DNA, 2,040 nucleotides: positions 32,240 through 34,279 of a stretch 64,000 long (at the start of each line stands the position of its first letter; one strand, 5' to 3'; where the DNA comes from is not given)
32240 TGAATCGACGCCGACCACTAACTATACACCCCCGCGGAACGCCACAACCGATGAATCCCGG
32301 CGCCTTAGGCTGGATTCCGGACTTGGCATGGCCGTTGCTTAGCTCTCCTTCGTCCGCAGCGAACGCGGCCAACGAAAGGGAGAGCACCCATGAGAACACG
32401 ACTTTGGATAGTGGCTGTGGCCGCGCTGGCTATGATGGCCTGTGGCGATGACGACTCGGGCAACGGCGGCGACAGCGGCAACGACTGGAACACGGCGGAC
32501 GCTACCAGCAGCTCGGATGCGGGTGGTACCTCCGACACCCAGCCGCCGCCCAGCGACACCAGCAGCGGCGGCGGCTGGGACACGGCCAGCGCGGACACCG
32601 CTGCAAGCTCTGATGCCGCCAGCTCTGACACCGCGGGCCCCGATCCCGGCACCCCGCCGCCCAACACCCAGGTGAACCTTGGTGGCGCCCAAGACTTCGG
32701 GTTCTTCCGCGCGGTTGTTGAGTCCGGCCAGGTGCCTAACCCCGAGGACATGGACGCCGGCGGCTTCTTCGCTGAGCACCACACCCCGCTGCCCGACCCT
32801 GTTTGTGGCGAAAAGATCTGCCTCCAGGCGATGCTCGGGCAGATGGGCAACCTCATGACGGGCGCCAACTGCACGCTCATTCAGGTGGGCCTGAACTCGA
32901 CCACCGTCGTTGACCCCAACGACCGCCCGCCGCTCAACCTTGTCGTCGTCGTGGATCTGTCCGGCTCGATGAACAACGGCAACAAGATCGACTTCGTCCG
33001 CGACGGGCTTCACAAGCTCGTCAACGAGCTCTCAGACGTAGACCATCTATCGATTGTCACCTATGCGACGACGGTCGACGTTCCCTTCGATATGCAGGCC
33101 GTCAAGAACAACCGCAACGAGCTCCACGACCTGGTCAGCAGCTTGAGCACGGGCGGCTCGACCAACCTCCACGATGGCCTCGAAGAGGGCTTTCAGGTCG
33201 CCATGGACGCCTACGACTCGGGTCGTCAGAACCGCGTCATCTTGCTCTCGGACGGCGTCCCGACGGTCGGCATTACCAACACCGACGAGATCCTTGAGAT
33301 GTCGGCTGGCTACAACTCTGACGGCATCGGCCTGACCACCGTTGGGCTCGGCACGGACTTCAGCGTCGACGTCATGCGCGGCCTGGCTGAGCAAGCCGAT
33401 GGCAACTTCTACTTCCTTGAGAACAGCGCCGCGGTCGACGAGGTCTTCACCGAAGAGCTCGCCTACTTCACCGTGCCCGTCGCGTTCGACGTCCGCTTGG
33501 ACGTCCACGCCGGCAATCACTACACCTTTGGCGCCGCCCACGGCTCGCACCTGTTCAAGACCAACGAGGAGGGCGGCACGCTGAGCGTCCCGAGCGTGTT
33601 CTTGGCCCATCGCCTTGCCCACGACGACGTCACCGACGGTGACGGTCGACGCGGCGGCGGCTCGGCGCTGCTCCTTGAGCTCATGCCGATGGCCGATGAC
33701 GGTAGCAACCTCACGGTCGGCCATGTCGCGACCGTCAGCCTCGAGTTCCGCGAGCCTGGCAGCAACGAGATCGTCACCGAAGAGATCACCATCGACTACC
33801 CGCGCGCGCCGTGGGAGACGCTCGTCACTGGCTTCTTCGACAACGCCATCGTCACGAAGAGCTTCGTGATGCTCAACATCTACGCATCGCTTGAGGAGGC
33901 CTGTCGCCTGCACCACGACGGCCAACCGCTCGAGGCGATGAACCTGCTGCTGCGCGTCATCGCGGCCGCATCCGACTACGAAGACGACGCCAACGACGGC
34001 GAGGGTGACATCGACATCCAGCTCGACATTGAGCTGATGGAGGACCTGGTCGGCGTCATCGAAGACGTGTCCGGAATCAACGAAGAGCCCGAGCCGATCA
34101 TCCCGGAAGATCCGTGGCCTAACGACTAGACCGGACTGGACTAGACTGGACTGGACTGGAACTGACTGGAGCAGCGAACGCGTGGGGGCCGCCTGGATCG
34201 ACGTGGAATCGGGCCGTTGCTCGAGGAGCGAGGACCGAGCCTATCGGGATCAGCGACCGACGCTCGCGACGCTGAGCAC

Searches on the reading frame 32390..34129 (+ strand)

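Call 18: search_protein_families(library=pfam, proteins=[window:32390-34129:+], max_evalue=0.0001)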
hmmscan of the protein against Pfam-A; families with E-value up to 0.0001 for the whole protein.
window:32390-34129:+ (579 aa): 3 families
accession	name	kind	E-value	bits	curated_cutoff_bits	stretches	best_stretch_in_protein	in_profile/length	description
PF00092.34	VWA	-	1.8e-19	71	23.8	1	183-354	1-173/174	von Willebrand factor type A domain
PF13519.12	VWA_2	-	6.3e-12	46.5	27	1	184-289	1-106/107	von Willebrand factor type A domain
PF13768.12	VWA_3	-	1.2e-10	42.1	27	1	183-342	2-155/155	von Willebrand factor type A domain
